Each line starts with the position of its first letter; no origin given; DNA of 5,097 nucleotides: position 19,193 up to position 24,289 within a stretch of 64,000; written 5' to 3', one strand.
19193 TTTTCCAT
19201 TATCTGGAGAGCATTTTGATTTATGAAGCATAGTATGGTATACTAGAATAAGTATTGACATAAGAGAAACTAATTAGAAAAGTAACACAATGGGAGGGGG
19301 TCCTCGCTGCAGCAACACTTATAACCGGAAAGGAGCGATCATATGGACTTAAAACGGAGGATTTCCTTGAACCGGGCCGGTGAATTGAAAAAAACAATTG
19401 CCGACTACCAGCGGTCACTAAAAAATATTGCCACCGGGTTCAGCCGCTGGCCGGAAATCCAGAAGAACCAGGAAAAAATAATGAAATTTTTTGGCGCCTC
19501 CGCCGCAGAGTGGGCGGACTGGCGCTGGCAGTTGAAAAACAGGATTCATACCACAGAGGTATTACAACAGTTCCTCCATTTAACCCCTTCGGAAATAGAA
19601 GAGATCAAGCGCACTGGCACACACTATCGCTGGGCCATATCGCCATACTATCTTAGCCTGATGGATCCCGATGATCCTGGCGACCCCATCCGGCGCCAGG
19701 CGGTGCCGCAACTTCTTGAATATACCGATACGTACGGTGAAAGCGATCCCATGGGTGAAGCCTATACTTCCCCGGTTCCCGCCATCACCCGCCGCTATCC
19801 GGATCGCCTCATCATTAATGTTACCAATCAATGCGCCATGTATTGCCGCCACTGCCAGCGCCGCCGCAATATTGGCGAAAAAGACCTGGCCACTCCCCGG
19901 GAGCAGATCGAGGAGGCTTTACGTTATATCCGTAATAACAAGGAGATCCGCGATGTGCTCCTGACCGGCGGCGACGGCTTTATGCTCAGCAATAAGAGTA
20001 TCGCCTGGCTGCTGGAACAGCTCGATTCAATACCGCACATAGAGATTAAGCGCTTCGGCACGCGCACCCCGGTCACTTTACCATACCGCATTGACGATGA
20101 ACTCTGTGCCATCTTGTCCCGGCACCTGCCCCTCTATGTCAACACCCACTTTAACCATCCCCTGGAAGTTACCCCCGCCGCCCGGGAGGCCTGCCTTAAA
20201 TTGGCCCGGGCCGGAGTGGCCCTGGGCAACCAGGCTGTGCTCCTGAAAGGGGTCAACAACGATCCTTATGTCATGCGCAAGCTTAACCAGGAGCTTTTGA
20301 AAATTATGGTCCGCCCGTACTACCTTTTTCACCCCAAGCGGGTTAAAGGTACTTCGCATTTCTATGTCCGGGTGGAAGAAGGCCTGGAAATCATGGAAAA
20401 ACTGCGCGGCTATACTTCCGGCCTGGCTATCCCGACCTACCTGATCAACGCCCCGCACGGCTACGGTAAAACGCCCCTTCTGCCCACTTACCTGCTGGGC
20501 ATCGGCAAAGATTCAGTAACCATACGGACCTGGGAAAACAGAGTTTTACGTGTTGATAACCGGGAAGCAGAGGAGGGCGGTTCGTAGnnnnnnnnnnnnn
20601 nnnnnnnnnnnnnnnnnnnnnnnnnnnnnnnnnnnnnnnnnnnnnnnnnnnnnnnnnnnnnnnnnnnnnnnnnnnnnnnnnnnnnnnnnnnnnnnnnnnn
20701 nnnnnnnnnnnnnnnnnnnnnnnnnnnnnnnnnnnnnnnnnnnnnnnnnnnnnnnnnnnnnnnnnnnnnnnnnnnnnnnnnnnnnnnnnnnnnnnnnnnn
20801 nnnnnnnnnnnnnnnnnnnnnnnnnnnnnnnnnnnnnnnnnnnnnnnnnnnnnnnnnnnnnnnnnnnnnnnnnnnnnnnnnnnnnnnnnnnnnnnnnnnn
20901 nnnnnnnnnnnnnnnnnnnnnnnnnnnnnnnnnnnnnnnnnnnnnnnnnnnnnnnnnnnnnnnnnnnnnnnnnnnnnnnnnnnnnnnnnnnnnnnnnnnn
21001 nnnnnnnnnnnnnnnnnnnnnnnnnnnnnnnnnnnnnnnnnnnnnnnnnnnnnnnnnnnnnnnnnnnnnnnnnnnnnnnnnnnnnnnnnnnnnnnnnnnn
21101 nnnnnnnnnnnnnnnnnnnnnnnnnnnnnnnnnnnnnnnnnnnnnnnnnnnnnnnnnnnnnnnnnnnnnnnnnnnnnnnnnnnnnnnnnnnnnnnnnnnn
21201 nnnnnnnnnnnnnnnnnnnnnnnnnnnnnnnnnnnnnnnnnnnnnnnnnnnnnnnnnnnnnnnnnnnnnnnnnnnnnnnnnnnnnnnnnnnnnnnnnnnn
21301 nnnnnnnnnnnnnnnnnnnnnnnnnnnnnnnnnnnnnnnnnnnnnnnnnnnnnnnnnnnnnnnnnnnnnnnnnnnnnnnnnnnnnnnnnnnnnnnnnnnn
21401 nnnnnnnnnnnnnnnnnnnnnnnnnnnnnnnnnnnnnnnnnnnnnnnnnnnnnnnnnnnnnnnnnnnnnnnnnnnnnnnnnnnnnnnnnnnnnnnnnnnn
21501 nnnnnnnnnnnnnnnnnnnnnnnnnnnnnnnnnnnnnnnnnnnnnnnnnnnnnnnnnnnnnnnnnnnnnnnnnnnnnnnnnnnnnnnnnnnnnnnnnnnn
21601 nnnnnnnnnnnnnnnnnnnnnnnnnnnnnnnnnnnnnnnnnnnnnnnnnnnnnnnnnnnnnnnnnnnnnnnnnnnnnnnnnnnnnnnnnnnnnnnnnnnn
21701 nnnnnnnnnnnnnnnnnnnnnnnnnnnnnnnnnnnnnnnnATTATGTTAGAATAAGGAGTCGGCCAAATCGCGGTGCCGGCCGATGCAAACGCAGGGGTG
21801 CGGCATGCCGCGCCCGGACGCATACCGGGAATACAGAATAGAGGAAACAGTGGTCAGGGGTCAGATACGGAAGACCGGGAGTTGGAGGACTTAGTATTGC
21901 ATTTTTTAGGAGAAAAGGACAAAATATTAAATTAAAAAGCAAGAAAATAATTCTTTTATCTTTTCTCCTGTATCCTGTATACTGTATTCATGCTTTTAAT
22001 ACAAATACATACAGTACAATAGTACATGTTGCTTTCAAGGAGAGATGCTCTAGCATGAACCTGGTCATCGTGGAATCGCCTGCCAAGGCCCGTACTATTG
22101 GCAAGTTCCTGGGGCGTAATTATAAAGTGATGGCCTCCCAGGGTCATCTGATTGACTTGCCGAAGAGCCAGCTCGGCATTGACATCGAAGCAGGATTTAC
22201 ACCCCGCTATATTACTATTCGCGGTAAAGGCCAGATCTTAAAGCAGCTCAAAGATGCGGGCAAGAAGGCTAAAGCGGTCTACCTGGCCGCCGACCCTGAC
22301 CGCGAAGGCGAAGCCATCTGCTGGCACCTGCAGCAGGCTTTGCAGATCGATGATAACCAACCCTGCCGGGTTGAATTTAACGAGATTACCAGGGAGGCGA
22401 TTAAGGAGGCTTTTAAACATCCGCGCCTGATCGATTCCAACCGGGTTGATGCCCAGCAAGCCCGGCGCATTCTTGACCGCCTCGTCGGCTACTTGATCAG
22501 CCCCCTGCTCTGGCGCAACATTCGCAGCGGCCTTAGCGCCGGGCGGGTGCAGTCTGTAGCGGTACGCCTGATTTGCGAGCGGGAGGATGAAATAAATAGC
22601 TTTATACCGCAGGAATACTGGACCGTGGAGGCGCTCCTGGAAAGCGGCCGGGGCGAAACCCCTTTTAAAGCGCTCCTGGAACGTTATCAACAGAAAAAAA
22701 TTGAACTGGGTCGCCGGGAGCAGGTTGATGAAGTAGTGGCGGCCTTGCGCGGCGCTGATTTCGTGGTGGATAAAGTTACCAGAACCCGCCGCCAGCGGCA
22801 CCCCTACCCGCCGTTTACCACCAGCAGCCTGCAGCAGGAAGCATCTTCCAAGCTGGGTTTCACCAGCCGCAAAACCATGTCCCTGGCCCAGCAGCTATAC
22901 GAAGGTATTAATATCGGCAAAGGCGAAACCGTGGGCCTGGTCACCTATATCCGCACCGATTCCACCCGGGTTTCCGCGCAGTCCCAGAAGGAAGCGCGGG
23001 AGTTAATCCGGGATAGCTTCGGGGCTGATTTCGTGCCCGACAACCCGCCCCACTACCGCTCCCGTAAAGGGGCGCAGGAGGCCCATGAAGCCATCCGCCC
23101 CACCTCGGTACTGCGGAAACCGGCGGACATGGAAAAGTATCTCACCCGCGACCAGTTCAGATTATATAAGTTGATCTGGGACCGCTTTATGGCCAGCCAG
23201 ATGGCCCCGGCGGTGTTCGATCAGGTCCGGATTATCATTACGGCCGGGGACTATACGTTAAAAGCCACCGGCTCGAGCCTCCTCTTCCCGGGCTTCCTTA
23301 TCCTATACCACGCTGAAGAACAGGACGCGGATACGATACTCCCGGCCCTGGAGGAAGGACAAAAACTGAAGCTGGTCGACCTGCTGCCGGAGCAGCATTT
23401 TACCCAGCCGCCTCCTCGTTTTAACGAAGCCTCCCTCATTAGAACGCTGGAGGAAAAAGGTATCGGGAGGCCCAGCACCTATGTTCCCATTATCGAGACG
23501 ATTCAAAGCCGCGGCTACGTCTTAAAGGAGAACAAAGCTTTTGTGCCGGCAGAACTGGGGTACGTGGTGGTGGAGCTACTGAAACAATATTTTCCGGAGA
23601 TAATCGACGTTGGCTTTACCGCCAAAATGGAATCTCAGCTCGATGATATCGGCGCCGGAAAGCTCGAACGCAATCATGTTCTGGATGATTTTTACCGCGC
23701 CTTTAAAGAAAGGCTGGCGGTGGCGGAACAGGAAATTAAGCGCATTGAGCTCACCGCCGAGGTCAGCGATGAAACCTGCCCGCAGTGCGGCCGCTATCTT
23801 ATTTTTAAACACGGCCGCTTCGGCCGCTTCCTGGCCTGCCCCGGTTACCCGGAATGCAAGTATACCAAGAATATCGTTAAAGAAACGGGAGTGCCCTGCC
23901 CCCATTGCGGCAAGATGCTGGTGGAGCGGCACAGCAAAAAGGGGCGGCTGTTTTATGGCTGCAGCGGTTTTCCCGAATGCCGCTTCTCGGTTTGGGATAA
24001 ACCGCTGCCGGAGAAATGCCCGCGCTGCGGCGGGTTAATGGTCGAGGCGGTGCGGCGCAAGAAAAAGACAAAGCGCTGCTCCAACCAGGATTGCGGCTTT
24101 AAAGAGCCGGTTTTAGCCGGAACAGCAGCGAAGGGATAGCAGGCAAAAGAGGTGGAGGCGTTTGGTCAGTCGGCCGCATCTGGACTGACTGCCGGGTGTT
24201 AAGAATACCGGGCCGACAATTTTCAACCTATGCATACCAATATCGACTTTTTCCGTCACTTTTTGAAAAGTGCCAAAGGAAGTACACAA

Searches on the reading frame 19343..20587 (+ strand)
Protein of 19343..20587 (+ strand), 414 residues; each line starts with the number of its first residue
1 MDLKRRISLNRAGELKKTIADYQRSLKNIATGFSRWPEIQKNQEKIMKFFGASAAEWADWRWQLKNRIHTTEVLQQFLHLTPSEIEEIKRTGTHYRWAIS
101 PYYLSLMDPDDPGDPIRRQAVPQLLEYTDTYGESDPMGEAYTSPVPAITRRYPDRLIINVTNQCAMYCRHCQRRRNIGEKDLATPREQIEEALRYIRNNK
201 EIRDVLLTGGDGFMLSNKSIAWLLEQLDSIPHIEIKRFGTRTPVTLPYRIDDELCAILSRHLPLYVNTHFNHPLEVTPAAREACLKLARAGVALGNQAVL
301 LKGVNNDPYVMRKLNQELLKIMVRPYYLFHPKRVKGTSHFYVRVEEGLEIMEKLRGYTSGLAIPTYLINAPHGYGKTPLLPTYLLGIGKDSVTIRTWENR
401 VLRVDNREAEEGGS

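Call 70: search_protein_families(library=pfam, proteins=[window:19343-20587:+], max_evalue=0.00001)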
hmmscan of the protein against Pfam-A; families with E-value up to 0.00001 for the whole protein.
window:19343-20587:+ (414 aa): 2 families
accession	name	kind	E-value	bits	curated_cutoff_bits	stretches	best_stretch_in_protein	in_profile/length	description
PF12544.13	LAM_C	-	1.8e-13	51.2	26.7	1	351-399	1-49/127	Lysine-2,3-aminomutase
PF04055.27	Radical_SAM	-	3.5e-11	44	29.5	1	158-275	1-114/166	Radical SAM superfamily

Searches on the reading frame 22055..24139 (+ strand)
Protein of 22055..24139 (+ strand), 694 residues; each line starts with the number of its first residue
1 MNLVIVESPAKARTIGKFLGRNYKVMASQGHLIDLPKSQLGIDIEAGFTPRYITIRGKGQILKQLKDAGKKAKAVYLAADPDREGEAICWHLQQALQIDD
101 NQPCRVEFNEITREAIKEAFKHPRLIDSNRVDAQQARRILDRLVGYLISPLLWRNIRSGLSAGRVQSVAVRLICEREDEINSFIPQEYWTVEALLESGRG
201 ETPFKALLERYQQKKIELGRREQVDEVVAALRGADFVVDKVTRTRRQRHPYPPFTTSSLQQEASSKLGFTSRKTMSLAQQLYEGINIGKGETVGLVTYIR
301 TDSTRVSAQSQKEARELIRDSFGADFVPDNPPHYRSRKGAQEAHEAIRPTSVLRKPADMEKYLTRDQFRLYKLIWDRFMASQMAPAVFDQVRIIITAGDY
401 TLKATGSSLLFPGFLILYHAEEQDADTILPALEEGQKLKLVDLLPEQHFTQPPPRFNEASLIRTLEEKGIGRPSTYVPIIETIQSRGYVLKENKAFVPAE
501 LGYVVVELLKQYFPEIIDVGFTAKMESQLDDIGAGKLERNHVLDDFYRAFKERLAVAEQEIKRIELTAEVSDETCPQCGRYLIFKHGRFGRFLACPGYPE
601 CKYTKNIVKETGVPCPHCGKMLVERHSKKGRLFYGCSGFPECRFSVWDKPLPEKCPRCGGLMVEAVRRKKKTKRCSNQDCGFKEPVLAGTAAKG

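Call 70: search_protein_families(library=pfam, proteins=[window:22055-24139:+], max_evalue=0.00001)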
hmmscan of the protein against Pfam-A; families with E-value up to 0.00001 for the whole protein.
window:22055-24139:+ (694 aa): 3 families
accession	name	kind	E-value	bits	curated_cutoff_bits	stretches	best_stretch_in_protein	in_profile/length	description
PF01131.25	Topoisom_bac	-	1.9e-124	416.3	35.1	1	126-543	2-410/411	DNA topoisomerase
PF01396.24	Zn_ribbon_Top1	-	5.1e-29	100.2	32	2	572-609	1-38/39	Topoisomerase DNA binding C4 zinc finger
PF01751.28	Toprim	-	4.4e-22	78.5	23.1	1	3-111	2-96/96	Toprim domain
